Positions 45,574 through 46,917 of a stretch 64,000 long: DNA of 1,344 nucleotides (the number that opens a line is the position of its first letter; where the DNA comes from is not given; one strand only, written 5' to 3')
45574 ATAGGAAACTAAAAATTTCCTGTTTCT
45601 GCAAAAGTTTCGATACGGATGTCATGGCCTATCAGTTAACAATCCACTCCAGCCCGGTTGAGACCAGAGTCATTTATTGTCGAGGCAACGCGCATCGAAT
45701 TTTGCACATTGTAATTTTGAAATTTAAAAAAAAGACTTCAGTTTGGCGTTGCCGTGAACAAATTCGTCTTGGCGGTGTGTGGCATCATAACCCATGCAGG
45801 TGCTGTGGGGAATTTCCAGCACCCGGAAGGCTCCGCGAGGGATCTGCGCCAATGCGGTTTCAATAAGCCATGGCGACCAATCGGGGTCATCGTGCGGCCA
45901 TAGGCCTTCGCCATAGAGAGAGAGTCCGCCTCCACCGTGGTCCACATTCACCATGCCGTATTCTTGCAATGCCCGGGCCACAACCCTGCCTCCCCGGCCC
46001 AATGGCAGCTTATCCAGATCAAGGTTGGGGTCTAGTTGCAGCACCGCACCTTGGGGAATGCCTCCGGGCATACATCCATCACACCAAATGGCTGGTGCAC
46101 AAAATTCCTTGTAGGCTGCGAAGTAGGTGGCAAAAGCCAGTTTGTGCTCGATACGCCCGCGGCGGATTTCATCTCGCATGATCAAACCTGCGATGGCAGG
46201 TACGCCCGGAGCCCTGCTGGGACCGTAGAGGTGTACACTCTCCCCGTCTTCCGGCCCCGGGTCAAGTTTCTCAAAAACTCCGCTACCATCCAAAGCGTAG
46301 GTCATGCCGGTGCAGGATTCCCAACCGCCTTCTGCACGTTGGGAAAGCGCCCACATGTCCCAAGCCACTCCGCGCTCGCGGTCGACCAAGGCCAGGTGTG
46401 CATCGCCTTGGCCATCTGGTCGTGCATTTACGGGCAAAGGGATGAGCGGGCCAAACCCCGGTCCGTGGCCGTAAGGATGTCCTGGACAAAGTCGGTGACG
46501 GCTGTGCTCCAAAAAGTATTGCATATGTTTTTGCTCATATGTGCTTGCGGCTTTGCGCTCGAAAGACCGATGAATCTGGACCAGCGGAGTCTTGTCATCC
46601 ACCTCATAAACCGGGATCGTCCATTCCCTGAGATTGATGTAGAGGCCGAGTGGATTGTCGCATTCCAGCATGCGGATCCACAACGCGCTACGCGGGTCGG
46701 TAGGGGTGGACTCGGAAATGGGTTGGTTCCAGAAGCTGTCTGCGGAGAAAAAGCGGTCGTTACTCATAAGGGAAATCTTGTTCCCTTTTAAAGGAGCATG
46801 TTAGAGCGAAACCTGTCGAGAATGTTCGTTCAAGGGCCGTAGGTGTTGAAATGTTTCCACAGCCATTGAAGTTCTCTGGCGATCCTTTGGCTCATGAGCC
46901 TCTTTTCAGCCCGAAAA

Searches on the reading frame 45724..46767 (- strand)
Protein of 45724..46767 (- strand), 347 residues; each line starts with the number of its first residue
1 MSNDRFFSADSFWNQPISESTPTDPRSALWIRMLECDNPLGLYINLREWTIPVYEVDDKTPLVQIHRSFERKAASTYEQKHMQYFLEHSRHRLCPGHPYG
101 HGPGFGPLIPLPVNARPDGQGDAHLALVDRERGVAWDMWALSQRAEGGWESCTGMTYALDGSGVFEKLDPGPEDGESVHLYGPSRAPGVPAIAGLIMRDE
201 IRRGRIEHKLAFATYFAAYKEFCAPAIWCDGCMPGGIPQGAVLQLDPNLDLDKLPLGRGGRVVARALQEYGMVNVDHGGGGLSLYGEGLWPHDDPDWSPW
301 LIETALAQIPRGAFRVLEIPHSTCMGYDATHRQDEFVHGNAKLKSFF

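Call 18: find_encoding_contigs(protein=window:45724-46767:-, flank=3000, max_places=10)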
Protein window:45724-46767:- (347 aa): 12 contigs read that carry it; 10 places shown.
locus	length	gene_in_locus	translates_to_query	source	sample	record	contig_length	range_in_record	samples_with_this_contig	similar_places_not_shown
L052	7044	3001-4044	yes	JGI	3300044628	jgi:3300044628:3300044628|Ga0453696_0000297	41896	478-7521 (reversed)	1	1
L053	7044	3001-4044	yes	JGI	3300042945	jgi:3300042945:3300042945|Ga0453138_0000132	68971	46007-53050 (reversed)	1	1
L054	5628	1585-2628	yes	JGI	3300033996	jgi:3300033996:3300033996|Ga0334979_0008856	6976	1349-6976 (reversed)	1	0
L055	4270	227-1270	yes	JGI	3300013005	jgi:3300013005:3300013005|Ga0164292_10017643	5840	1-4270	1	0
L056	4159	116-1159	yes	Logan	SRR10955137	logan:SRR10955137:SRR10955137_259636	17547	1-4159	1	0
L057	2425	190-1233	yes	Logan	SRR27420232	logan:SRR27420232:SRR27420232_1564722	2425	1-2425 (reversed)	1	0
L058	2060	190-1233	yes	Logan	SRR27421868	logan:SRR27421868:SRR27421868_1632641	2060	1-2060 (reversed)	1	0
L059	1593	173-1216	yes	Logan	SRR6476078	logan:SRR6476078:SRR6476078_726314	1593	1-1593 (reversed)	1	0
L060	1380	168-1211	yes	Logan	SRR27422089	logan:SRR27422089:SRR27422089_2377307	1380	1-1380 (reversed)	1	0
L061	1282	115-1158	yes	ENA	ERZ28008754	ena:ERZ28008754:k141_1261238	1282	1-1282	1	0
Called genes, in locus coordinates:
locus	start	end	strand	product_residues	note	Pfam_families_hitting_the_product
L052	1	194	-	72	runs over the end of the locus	-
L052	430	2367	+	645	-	PF03629:SASA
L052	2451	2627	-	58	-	-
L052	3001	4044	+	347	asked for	-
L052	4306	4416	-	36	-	-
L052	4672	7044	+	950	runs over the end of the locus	?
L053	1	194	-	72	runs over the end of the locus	-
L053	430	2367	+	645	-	PF03629:SASA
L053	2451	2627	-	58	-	-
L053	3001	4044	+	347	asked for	-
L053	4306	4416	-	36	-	-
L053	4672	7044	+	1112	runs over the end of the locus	-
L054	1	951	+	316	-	?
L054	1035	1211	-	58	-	-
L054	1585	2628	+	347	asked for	-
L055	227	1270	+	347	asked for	-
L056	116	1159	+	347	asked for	-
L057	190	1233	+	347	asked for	-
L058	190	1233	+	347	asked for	-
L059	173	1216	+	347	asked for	-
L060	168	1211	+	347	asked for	-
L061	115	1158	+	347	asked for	-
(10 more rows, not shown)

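Call 24: search_protein_families(library=pfam, proteins=[window:45724-46767:-])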
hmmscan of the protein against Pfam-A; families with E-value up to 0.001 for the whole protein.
window:45724-46767:- (347 aa): 0 families

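Call 39: find_homologous_proteins(query=window:45724-46767:-, max_evalue=1e-30)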
Query window:45724-46767:- (347 aa): 649 proteins with E <= 1e-30 among 3118 candidates; the best 120 are listed.
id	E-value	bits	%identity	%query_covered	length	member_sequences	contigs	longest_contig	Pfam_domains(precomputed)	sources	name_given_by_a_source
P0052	3.0e-245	831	99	100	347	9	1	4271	-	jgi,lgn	jgi:hypothetical protein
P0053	4.3e-205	699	86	100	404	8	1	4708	-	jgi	jgi:hypothetical protein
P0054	7.4e-104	366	54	96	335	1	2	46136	-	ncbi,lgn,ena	-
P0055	6.7e-100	353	54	91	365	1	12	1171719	-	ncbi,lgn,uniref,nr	ncbi:hypothetical protein PDESU_05808 [Pontiella desulfatans]|uniref:Uncharacterized protein n=1 Tax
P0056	4.2e-98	347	52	90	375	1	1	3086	-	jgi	jgi:hypothetical protein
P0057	5.5e-95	336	51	90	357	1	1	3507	-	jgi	-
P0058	8.7e-94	333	52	91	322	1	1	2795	-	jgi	jgi:hypothetical protein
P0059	5.1e-93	330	49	93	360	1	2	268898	-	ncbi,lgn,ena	-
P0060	8.0e-93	329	52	91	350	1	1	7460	-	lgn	-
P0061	3.5e-92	327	50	93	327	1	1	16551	-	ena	-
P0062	8.7e-92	326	51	90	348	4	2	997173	-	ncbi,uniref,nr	ncbi:hypothetical protein [Paenibacillus sp. FSL H7-0326]|uniref:hypothetical protein n=1 Tax=Paenib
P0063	1.1e-91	326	51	90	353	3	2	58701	-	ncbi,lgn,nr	ncbi:MAG: hypothetical protein RMM29_07665 [Planctomycetota bacterium]|nr:hypothetical protein [Plan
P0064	1.3e-91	325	50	93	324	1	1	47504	-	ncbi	-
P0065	4.1e-91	324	51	93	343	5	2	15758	-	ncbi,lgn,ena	-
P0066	6.5e-91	323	50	90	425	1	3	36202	-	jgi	jgi:hypothetical protein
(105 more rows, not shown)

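Call 40: find_encoding_contigs(protein=P0053, flank=4000, max_places=5)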
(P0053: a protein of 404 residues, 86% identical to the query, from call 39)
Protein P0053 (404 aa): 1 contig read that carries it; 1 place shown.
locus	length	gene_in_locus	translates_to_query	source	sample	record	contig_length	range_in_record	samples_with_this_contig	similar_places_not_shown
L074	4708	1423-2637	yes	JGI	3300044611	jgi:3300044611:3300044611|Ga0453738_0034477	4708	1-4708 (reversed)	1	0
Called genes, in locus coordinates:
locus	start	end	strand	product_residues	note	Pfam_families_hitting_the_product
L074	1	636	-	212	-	?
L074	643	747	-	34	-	-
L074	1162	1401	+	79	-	-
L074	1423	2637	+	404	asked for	-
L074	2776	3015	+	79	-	-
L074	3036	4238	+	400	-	PF01120:Alpha_L_fucos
